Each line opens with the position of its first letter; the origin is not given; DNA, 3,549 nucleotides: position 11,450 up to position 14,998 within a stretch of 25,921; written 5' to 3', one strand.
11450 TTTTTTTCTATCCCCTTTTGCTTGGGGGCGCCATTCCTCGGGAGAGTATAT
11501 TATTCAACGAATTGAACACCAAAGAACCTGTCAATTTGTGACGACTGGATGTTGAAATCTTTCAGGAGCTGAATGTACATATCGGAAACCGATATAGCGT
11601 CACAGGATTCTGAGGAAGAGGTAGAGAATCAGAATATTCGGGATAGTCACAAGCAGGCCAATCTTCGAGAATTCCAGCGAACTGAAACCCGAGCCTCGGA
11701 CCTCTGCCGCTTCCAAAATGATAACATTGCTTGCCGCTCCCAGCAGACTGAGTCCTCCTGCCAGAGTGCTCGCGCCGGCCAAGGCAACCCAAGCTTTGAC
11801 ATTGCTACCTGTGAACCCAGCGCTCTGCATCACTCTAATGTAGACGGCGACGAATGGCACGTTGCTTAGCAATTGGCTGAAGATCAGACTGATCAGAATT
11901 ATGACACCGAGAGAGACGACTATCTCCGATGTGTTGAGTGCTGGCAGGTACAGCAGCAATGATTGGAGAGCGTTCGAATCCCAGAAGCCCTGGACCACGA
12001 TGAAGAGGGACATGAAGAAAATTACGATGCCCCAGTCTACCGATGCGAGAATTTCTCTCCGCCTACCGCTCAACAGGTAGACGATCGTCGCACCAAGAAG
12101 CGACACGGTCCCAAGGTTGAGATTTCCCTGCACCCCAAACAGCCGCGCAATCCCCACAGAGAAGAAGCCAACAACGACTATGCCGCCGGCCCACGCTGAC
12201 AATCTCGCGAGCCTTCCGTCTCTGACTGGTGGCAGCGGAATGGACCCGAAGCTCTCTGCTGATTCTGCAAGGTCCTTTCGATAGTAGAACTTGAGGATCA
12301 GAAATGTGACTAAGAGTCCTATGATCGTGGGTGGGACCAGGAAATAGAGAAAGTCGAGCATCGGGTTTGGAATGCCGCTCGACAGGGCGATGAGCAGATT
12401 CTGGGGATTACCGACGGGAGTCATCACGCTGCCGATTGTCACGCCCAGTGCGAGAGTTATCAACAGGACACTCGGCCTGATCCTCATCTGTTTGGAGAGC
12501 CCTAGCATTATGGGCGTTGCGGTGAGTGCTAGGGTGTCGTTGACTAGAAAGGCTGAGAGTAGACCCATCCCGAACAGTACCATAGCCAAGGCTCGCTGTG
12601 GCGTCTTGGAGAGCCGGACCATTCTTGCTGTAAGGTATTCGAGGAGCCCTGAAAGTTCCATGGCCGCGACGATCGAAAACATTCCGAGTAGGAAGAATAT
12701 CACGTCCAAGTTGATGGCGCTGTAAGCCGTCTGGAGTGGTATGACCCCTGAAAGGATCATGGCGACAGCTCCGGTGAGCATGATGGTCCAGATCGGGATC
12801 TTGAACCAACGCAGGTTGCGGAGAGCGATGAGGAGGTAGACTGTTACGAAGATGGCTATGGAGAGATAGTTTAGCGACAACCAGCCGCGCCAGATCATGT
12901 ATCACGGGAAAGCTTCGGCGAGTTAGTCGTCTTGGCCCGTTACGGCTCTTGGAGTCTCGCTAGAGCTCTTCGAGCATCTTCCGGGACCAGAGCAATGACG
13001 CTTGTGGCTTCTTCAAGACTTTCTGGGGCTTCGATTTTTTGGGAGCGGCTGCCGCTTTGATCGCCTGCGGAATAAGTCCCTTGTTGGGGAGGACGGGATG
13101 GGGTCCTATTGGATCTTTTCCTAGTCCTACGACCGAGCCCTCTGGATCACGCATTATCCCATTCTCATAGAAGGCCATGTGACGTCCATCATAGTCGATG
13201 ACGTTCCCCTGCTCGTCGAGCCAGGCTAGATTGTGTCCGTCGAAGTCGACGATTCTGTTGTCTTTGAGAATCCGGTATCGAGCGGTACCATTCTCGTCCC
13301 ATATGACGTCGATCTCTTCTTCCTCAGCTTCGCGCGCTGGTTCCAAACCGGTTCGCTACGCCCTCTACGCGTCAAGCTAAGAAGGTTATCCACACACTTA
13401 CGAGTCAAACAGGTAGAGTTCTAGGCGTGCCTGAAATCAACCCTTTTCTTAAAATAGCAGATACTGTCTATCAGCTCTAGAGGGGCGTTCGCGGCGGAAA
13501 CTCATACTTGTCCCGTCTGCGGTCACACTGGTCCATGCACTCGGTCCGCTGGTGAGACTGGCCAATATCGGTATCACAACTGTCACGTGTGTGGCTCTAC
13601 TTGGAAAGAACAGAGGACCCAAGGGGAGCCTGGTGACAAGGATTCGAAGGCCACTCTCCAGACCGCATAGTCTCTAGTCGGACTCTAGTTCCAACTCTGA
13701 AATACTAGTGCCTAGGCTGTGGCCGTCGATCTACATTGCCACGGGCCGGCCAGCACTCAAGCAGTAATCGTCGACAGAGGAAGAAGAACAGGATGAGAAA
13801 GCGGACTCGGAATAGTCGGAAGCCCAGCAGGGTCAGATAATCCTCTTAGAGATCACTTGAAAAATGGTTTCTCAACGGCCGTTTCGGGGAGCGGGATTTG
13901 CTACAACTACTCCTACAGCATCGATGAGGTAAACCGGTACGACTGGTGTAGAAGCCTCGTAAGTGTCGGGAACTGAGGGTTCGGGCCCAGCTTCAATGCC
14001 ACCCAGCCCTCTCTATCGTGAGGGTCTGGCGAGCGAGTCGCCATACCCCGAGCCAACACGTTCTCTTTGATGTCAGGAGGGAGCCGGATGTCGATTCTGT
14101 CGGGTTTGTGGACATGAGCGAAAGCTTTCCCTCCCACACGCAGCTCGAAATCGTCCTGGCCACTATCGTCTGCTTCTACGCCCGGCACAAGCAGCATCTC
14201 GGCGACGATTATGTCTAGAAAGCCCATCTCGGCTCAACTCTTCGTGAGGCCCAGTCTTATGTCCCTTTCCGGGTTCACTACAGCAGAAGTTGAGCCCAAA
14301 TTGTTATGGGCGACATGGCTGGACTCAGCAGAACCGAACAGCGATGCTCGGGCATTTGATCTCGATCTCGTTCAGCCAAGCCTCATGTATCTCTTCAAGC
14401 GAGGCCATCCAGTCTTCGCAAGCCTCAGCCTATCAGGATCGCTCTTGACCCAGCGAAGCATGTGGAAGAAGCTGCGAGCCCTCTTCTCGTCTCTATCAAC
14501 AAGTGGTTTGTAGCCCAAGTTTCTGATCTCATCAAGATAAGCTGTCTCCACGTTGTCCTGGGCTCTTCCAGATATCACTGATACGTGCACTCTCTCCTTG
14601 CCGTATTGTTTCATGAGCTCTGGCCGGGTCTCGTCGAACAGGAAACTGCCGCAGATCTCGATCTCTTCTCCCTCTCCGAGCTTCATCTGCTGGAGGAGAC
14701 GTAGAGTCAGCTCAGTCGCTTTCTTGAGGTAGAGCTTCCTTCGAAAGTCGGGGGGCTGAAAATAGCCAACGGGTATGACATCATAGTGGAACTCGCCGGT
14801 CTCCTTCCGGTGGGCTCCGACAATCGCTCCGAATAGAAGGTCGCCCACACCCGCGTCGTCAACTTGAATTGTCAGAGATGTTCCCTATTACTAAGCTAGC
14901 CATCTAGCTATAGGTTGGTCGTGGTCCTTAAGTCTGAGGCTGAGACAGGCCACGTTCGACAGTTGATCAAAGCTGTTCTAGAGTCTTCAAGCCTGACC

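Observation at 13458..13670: Unannotated TFS/TFIIS-like zinc-ribbon microprotein with TRSAGE instead of TRSADE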

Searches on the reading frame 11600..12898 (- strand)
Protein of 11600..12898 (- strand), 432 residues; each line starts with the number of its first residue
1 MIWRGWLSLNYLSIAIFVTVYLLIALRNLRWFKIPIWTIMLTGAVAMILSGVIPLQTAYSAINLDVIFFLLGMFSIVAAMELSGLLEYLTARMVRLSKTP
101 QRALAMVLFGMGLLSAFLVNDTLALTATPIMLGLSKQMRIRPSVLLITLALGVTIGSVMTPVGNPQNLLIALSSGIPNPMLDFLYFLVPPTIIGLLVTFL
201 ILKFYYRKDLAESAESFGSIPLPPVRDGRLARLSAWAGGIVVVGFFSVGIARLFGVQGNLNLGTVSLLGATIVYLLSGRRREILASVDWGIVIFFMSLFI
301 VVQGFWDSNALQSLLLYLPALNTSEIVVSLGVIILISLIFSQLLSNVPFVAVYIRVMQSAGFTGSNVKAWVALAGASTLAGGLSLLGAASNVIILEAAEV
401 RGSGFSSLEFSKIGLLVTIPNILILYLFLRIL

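Call 7: search_protein_families(library=pfam, proteins=[window:11600-12898:-], max_evalue=10)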
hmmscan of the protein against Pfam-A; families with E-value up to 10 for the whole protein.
window:11600-12898:- (432 aa): 3 families
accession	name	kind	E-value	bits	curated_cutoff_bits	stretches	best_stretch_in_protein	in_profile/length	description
PF03600.22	CitMHS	-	6e-60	203.5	31.9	2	28-374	8-330/336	Citrate transporter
PF03605.20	DcuA_DcuB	-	5e-06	26.1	27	1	40-212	21-192/368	Anaerobic c4-dicarboxylate membrane transporter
PF13906.12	AA_permease_C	-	0.019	15.5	27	1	14-41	12-39/51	C-terminus of AA_permease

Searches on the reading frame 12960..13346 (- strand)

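Call 7: search_protein_families(library=pfam, proteins=[window:12960-13346:-], max_evalue=10)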
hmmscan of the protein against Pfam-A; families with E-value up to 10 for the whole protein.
window:12960-13346:- (128 aa): 2 families
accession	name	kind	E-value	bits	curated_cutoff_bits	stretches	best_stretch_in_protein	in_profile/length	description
PF21784.3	Bflower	-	2.3e-17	63.9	25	1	15-127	3-114/116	4-fold beta flower protein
PF21785.3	Bflower_2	-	0.097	13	38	1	23-74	11-61/112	5-fold beta-flower protein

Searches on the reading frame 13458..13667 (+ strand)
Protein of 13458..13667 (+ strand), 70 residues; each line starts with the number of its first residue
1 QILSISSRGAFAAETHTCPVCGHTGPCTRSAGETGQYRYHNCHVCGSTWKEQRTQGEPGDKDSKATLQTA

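Call 7: search_protein_families(library=pfam, proteins=[window:13458-13667:+], max_evalue=10)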
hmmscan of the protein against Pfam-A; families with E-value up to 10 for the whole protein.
window:13458-13667:+ (70 aa): 14 families
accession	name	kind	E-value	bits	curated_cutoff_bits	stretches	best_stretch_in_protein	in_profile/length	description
PF24859.1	FdhE_central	-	0.00056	20.4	27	1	17-53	1-39/39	FdhE, central domain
PF01096.23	Zn_ribbon_TFIIS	-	0.0027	17.9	21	1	16-50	1-39/39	Transcription factor S-II (TFIIS)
PF05129.18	Zn_ribbon_Elf1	-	0.0079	16.7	29.8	1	13-50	20-57/79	Transcription elongation factor Elf1 like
PF14354.12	Lar_restr_allev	-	0.021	15.5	28.6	1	16-58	4-42/58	Restriction alleviation protein Lar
PF21349.2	RUBY_RBDX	-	0.027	14.4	26.5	1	17-24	18-25/30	Rubrerythrin, rubredoxin-like domain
PF14255.11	Cys_rich_CPXG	-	0.049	14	25.2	1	17-49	2-34/52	Cysteine-rich CPXCG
PF14206.11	Cys_rich_CPCC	-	0.13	12.5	24.5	1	17-56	2-33/75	Cysteine-rich CPCC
PF07282.18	Cas12f1-like_TNB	-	0.18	12.5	26.3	1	16-49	29-50/60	Cas12f1-like, TNB domain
PF19134.6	DUF5817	-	0.21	12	31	1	13-26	19-32/57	Domain of unknown function (DUF5817)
PF19474.4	DUF6011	-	0.43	10.6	26.6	1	10-24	3-17/37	Family of unknown function (DUF6011)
PF07503.17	zf-HYPF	-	0.76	10.1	23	0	11-22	17-28/34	HypF finger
PF13912.12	zf-C2H2_6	-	1.2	9.7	25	1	39-46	1-8/27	C2H2-type zinc finger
PF23969.1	DUF7296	-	2.2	9.3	27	1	37-56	50-69/115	Domain of unknown function (DUF7296)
PF12760.12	Zn_ribbon_IS1595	-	2.5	8.6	25.4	1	14-47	17-45/46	Transposase zinc-ribbon domain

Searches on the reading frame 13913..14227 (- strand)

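Call 7: search_protein_families(library=pfam, proteins=[window:13913-14227:-], max_evalue=10)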
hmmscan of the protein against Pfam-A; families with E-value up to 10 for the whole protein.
window:13913-14227:- (104 aa): 2 families
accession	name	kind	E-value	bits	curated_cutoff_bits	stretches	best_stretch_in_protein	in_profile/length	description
PF17648.7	Luciferase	-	1.7e-06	28.5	23.7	1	33-79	1-46/63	Luciferase domain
PF04237.18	YjbR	-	6.4e-06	27.2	30.1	1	14-98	3-87/88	YjbR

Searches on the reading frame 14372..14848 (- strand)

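Call 7: search_protein_families(library=pfam, proteins=[window:14372-14848:-], max_evalue=10)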
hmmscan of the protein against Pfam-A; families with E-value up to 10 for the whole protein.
window:14372-14848:- (158 aa): 1 family
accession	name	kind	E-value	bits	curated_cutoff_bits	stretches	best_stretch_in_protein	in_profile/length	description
PF11735.13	CAP59_mtransfer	-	0.27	11.3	28.8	1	77-102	24-49/242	Cryptococcal mannosyltransferase 1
